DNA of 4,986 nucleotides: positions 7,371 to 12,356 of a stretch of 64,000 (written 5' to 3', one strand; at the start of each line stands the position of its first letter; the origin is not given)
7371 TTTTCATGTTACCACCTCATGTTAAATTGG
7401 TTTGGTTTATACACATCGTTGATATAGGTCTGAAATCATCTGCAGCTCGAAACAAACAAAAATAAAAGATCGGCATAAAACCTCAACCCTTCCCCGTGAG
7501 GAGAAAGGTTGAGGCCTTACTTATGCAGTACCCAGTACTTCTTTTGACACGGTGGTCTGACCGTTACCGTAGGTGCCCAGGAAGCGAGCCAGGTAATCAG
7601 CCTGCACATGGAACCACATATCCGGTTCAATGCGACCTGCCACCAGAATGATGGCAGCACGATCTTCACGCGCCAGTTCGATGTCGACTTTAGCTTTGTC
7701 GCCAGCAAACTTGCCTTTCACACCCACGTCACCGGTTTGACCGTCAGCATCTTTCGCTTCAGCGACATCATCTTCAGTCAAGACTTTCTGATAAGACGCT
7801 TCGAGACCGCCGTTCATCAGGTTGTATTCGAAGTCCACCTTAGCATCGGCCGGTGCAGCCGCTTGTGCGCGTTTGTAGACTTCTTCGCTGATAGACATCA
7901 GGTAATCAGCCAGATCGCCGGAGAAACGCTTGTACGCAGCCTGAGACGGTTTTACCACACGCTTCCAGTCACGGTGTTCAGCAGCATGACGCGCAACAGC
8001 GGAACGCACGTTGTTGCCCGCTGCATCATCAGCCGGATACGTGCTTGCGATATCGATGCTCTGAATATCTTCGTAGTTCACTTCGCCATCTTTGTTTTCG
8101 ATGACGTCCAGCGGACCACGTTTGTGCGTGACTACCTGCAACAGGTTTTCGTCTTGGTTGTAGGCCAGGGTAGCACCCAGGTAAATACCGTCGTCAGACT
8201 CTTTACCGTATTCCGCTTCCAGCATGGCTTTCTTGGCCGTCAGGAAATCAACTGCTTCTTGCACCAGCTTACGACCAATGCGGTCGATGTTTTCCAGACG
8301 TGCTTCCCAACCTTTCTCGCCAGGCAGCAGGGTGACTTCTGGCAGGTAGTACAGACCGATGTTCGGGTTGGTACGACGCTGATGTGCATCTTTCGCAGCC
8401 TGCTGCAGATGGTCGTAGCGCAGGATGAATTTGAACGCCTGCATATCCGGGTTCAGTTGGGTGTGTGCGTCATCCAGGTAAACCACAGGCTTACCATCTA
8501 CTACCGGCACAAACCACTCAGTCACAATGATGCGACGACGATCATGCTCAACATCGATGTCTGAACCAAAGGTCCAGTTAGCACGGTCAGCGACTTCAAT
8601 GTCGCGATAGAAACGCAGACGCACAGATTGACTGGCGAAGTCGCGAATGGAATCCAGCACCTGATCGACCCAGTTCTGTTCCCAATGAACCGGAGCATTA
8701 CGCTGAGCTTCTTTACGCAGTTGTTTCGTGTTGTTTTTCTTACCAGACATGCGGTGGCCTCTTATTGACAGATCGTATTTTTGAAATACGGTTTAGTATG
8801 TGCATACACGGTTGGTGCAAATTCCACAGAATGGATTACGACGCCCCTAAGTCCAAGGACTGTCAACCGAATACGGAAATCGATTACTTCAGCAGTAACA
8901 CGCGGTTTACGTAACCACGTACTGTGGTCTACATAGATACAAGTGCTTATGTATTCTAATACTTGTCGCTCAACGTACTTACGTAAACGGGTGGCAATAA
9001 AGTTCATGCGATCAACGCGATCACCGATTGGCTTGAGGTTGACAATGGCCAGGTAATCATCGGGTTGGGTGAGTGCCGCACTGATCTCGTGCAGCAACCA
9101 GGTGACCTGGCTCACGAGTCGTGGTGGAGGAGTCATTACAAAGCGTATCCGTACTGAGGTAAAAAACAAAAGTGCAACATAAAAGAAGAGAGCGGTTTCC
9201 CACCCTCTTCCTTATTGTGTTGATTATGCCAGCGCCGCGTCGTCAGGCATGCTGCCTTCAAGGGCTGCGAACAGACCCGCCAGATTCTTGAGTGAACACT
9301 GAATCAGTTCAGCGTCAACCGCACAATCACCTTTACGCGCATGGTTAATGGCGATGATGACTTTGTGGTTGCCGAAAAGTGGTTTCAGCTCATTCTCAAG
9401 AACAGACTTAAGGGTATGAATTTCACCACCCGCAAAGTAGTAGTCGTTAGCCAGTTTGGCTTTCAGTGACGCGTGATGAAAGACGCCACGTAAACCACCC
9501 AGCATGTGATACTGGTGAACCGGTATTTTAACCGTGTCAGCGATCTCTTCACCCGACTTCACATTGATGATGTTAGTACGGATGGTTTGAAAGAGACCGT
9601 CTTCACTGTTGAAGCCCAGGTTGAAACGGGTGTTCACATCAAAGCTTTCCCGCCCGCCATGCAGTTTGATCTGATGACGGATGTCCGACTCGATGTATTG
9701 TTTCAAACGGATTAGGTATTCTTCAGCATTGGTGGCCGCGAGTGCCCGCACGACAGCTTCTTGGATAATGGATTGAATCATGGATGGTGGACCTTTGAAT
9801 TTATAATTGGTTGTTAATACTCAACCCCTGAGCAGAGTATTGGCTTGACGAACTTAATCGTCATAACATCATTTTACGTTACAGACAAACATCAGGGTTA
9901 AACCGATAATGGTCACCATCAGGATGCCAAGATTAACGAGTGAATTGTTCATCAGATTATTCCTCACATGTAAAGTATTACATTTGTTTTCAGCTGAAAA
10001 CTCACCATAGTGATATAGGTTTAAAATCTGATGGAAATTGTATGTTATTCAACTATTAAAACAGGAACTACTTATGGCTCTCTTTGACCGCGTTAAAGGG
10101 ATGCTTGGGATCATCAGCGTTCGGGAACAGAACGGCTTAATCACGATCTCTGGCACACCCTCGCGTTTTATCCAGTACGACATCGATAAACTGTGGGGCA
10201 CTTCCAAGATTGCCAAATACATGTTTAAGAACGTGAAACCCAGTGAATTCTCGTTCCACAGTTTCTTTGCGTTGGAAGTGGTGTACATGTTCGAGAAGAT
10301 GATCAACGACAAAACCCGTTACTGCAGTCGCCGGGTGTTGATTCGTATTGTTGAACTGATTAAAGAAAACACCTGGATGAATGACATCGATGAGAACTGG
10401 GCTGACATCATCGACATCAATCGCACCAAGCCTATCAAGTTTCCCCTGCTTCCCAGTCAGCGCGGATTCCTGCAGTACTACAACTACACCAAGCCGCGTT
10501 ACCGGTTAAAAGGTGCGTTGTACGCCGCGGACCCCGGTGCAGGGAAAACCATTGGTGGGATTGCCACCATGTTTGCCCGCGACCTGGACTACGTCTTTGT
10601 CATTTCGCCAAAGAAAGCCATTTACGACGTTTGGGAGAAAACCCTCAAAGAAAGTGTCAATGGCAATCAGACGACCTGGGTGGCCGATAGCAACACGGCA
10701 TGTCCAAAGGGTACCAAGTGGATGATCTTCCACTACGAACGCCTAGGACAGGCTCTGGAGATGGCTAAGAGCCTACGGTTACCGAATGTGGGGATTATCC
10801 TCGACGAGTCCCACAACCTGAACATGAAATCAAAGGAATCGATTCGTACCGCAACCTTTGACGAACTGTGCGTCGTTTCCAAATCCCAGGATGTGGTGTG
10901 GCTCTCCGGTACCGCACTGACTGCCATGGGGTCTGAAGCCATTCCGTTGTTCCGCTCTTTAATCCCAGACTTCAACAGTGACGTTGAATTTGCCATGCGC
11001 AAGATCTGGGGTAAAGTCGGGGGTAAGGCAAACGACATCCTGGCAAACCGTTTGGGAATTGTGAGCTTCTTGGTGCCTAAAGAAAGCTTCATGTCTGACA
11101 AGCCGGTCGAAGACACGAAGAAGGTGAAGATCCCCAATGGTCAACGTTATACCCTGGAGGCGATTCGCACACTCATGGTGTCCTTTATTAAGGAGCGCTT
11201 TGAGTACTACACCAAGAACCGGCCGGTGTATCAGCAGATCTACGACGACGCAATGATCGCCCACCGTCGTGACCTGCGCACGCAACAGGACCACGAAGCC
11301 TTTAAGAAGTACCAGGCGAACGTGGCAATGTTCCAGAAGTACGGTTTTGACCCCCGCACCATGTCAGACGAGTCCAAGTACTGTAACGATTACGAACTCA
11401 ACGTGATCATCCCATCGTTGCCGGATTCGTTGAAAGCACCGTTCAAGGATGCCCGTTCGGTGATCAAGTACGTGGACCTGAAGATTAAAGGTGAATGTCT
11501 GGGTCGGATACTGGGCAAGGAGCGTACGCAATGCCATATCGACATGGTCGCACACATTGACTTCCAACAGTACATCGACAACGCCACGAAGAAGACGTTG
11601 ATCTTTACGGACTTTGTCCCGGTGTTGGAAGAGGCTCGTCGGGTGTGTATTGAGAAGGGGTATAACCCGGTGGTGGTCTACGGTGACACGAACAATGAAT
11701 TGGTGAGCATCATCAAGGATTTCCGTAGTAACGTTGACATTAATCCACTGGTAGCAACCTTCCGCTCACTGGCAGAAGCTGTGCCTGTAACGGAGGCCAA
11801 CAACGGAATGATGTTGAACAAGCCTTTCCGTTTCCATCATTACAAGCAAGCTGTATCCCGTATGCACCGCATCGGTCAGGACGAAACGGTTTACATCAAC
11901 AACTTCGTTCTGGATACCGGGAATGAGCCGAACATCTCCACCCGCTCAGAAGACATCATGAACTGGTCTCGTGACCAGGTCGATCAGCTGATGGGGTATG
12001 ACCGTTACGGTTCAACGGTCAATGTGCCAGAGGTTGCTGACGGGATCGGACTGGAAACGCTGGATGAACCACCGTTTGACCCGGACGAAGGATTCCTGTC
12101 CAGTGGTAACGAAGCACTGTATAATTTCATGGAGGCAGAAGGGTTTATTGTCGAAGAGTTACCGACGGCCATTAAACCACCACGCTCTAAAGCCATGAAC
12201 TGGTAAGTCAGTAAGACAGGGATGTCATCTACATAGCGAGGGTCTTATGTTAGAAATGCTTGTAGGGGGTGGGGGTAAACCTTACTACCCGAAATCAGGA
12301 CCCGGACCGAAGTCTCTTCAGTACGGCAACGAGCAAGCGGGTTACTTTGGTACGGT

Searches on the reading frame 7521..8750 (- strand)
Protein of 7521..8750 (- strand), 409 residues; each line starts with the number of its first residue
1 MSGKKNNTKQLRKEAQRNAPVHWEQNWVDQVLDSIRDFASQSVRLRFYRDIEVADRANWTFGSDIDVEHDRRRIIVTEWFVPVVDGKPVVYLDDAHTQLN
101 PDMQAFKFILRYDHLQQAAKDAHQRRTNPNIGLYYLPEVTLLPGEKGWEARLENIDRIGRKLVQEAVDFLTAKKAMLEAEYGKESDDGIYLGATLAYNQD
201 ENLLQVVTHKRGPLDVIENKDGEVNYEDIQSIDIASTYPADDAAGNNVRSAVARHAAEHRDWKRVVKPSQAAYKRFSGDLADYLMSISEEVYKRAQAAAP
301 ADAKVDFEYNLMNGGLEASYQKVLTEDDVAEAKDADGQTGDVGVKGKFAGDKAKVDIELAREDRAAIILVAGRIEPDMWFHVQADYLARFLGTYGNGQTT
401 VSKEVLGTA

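Call 26: search_protein_families(library=phrogs, proteins=[window:7521-8750:-], max_evalue=0.00001)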
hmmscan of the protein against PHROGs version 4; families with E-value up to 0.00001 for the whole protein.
window:7521-8750:- (409 aa): 1 family
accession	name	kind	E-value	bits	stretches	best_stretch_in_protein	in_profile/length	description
phrog_10884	-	unknown function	6.2e-24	85.5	1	5-326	9-332/438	-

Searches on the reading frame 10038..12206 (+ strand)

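Call 26: search_protein_families(library=phrogs, proteins=[window:10038-12206:+], max_evalue=0.00001)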
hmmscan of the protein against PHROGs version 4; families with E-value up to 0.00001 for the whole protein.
window:10038-12206:+ (722 aa): 2 families
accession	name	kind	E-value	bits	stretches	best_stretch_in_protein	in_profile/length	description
phrog_62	-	DNA, RNA and nucleotide metabolism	2.5e-111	374.4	1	7-667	467-1148/1881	DNA helicase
phrog_16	-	DNA, RNA and nucleotide metabolism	2.7e-07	30.2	0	71-269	231-397/986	DNA helicase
